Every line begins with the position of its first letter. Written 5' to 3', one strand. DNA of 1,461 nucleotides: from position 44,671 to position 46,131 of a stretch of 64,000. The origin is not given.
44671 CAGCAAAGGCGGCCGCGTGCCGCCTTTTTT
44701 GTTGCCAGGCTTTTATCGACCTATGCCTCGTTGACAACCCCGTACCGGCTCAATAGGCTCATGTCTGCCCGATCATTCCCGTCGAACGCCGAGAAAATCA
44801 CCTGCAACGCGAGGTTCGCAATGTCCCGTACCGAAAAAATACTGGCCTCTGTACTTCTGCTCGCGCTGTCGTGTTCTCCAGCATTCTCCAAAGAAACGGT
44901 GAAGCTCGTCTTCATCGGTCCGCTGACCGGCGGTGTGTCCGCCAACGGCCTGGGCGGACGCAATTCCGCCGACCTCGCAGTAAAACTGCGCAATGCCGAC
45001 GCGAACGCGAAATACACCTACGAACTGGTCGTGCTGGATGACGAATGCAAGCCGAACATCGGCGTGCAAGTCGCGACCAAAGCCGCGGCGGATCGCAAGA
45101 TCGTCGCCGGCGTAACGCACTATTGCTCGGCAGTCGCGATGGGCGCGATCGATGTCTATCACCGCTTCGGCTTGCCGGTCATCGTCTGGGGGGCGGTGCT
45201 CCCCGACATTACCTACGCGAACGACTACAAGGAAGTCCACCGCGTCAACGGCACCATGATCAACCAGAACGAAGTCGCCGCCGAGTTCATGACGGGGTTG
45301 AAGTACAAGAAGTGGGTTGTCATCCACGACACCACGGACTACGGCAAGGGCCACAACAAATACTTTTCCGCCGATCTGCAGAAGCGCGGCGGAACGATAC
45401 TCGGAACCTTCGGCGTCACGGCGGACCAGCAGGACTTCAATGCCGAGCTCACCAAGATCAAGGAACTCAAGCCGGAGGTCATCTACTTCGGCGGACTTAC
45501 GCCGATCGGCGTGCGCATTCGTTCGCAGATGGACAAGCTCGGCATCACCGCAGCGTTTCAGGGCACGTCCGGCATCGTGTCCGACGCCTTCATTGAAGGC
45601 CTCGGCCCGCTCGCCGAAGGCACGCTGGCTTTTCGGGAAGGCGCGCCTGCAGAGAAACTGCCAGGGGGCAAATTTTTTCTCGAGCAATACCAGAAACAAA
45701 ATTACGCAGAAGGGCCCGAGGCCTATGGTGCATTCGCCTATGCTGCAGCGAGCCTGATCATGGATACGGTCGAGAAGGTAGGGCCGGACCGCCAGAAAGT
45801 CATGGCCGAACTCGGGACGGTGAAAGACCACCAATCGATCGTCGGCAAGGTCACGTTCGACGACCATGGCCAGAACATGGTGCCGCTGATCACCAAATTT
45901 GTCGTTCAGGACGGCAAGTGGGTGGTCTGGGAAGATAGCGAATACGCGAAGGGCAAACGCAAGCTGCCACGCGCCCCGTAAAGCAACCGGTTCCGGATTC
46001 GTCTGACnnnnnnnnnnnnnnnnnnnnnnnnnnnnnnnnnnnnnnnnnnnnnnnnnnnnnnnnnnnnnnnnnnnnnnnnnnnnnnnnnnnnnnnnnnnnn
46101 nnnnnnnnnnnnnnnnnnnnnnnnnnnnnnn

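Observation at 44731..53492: Eight-gene operon coupling a Liv-type ABC importer and an M20 deacylase to MdcD/E-like and MatB-like enzymes: candidate uncharacterised malonate or malonyl-conjugate pathway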

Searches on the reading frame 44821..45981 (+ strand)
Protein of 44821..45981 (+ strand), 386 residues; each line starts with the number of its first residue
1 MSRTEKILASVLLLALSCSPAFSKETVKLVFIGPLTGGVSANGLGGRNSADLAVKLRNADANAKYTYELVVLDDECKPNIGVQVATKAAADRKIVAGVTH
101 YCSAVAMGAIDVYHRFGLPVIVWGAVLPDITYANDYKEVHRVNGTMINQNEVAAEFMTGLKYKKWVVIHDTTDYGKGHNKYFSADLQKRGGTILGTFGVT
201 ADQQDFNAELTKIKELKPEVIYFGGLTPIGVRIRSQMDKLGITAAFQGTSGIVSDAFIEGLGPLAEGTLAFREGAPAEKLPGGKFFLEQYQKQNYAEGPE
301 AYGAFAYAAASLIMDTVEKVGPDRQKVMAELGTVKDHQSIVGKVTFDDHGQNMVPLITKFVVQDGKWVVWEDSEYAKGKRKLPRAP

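Call 5: search_protein_families(library=pfam, proteins=[window:44821-45981:+], max_evalue=0.01)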
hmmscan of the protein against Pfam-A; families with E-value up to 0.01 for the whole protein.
window:44821-45981:+ (386 aa): 3 families
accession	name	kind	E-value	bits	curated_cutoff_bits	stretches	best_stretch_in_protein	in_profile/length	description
PF13458.12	Peripla_BP_6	-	7e-42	144.7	31.7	1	26-354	1-331/343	Periplasmic binding protein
PF01094.35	ANF_receptor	-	5.3e-17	62.3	25.4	1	48-350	4-338/353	Receptor family ligand binding region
PF13433.12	Peripla_BP_5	-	5.7e-06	26.1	27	1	148-371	118-347/363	Periplasmic binding protein domain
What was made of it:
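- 44821..45981 (+): periplasmic substrate-binding protein of a Liv/HAAT-type ABC importer. Pfam Peripla_BP_6, 7e-42 (call 5).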

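Call 6: search_protein_families(library=ncbifam, proteins=[window:44821-45981:+], max_evalue=0.01)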
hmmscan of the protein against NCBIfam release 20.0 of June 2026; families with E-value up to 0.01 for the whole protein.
window:44821-45981:+ (386 aa): 2 families
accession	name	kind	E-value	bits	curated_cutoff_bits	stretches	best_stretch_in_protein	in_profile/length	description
NF011933.0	PRK15404.1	subfamily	4e-40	138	477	1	4-351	6-349/370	high-affinity branched-chain amino acid ABC transporter substrate-binding protein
TIGR03407.1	urea_ABC_UrtA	exception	0.00042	19.3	492.75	1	146-373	116-352/361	urea ABC transporter substrate-binding protein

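Call 32: search_solved_structures(query=window:44821-45981:+, max_evalue=1e-10)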
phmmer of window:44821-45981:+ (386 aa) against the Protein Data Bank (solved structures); distinct sequences matched with E-value up to 1e-10: 14.
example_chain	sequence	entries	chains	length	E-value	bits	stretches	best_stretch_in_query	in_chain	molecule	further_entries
4n0q_A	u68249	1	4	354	1.4e-28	103.1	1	29-368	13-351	Leu/Ile/Val-binding protein homolog 3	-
2lbp_A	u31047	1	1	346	2.2e-27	99.2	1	26-350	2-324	LEUCINE-BINDING PROTEIN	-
1usg_A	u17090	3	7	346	8.2e-26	94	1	27-350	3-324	LEUCINE-SPECIFIC BINDING PROTEIN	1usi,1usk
3ip5_A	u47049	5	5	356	1e-25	93.7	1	32-360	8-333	ABC transporter, substrate binding protein (Amino acid)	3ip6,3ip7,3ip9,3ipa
1z15_A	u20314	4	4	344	3.7e-25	91.9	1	25-350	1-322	Leu/Ile/Val-binding protein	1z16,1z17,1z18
3ipc_A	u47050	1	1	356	5.3e-25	91.3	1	32-360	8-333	ABC transporter, substrate binding protein (Amino acid)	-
2liv_A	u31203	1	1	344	1.3e-24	90.1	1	25-350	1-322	LEUCINE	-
3td9_A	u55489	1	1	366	1.5e-23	86.6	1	24-363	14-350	Branched chain amino acid ABC transporter, periplasmic amino acid-binding protein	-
8z0g_A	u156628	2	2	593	1.8e-23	86.3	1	49-350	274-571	Leu/Ile/Val-binding protein,Leu/Ile/Val-binding protein,mNeonGreen | NeIle,Leu/Ile/Val-binding protein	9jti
4q6w_A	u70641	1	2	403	1e-21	80.5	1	11-348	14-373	Putative leu/ile/val-binding protein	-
4mpt_A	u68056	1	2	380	3.8e-20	75.4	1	24-348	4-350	Putative leu/ile/val-binding protein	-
3hut_A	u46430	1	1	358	2.3e-15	59.6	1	33-369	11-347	putative branched-chain amino acid ABC transporter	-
4gnr_A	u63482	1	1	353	1.9e-14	56.6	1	24-360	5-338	ABC transporter substrate-binding protein-branched chain amino acid transport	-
4mlc_A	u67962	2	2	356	2.9e-12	49.4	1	50-367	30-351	Extracellular ligand-binding receptor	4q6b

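Call 55: search_solved_structures(query=window:44821-45981:+, max_evalue=1e-24, show_alignments=5)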
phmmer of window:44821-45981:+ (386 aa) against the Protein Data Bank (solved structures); distinct sequences matched with E-value up to 1e-24: 6.
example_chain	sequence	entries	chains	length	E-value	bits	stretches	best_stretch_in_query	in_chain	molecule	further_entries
4n0q_A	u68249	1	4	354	1.4e-28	103.1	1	29-368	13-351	Leu/Ile/Val-binding protein homolog 3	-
2lbp_A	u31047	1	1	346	2.2e-27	99.2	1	26-350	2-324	LEUCINE-BINDING PROTEIN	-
1usg_A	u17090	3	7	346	8.2e-26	94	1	27-350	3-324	LEUCINE-SPECIFIC BINDING PROTEIN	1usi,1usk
3ip5_A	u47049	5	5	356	1e-25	93.7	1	32-360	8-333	ABC transporter, substrate binding protein (Amino acid)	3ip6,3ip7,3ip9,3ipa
1z15_A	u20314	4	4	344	3.7e-25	91.9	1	25-350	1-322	Leu/Ile/Val-binding protein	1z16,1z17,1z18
3ipc_A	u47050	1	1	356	5.3e-25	91.3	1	32-360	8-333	ABC transporter, substrate binding protein (Amino acid)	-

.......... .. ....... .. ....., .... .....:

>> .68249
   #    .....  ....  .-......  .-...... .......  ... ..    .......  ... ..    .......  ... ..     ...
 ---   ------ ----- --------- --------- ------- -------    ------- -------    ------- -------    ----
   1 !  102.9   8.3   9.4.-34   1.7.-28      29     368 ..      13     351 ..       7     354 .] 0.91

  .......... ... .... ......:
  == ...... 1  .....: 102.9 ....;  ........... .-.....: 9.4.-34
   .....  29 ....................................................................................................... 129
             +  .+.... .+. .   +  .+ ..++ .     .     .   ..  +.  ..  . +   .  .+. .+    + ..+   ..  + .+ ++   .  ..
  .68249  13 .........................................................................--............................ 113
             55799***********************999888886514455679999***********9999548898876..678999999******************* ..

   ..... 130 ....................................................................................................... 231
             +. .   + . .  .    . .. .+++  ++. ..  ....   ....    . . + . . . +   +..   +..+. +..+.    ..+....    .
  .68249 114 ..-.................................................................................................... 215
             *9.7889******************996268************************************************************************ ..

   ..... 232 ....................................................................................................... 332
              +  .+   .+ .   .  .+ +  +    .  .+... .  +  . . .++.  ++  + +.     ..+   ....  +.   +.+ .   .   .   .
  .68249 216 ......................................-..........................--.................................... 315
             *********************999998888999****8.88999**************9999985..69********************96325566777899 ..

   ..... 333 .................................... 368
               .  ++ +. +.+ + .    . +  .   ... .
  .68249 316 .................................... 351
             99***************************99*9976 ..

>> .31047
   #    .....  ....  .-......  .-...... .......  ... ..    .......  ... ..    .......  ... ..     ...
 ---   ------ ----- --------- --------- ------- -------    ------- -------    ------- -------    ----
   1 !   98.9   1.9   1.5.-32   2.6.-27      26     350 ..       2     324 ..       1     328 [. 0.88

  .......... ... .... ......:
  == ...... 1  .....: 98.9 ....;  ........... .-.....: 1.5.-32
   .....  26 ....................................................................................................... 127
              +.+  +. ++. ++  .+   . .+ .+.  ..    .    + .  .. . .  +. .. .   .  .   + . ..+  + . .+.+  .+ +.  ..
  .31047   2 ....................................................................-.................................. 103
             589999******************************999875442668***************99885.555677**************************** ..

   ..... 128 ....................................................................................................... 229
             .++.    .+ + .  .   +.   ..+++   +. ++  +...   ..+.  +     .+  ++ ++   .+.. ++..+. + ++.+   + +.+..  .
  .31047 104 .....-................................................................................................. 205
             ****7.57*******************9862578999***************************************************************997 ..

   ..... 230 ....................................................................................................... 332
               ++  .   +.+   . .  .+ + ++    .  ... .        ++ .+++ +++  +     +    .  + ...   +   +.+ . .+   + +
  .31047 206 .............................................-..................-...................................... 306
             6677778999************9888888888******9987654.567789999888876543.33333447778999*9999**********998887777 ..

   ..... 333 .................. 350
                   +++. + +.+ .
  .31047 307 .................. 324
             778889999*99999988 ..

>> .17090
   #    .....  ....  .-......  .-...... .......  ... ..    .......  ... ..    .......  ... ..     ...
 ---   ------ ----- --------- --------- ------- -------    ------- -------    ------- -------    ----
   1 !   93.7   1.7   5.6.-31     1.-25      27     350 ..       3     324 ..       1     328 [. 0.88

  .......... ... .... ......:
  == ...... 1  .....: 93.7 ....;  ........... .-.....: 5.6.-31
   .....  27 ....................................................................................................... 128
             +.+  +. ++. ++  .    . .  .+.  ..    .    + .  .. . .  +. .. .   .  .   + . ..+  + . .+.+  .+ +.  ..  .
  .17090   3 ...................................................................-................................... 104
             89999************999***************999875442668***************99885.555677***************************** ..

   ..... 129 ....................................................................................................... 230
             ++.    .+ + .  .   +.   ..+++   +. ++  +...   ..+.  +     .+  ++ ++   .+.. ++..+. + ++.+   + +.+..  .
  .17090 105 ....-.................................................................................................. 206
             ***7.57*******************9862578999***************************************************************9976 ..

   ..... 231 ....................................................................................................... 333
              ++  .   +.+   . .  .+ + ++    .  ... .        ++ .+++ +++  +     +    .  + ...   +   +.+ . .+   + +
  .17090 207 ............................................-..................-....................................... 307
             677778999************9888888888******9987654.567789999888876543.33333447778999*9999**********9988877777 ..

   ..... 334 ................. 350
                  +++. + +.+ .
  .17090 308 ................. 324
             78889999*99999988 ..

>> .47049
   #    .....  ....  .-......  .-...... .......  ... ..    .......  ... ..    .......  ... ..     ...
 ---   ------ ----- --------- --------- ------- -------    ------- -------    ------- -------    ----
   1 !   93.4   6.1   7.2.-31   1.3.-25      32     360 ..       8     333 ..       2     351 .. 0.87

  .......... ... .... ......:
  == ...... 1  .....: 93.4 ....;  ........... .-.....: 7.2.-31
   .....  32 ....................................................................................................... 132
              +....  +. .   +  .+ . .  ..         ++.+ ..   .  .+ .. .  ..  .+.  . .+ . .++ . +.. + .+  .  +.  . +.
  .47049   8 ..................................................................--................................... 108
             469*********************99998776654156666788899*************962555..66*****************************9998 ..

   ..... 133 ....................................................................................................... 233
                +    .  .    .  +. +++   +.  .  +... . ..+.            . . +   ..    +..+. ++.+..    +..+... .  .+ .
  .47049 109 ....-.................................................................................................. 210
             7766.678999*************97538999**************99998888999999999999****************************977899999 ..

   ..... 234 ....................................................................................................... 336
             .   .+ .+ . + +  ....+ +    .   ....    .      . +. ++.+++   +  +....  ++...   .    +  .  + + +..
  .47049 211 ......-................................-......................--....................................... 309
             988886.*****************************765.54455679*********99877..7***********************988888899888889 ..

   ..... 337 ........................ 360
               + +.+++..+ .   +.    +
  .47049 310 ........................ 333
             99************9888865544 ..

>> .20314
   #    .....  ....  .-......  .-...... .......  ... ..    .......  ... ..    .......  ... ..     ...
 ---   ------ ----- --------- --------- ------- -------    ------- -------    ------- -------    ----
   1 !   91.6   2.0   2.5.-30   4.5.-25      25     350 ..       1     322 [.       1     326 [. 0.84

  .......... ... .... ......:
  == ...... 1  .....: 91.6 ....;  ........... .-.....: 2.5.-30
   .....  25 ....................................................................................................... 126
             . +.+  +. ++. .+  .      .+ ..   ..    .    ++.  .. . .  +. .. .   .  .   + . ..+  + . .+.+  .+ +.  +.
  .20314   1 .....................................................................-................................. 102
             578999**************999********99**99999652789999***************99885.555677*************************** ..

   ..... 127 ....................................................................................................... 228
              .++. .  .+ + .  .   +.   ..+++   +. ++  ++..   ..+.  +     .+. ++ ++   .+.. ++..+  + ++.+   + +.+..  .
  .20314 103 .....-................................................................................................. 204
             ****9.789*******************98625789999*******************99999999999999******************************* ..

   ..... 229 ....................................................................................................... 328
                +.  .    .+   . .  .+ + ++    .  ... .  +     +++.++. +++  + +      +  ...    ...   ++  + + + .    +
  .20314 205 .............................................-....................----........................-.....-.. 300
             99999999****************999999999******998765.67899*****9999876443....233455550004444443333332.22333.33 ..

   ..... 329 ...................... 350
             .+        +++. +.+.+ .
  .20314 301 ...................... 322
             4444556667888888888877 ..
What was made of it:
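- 44821..45981 (+): LivJ Glu226 is Ser250 here, Thr102 is Val126 and Tyr202 is Leu226 (call 55).
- On LIV-I / HAAT branched-chain amino-acid ABC importer: The position is Ser250 here, whereas all five aligned amino-acid binders have Glu or Asp (call 55).
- Also for the conjugate step, the binding protein lacks the Glu/Asp found at the LivJ-226 position in all five amino-acid-binding homologues aligned (call 55).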
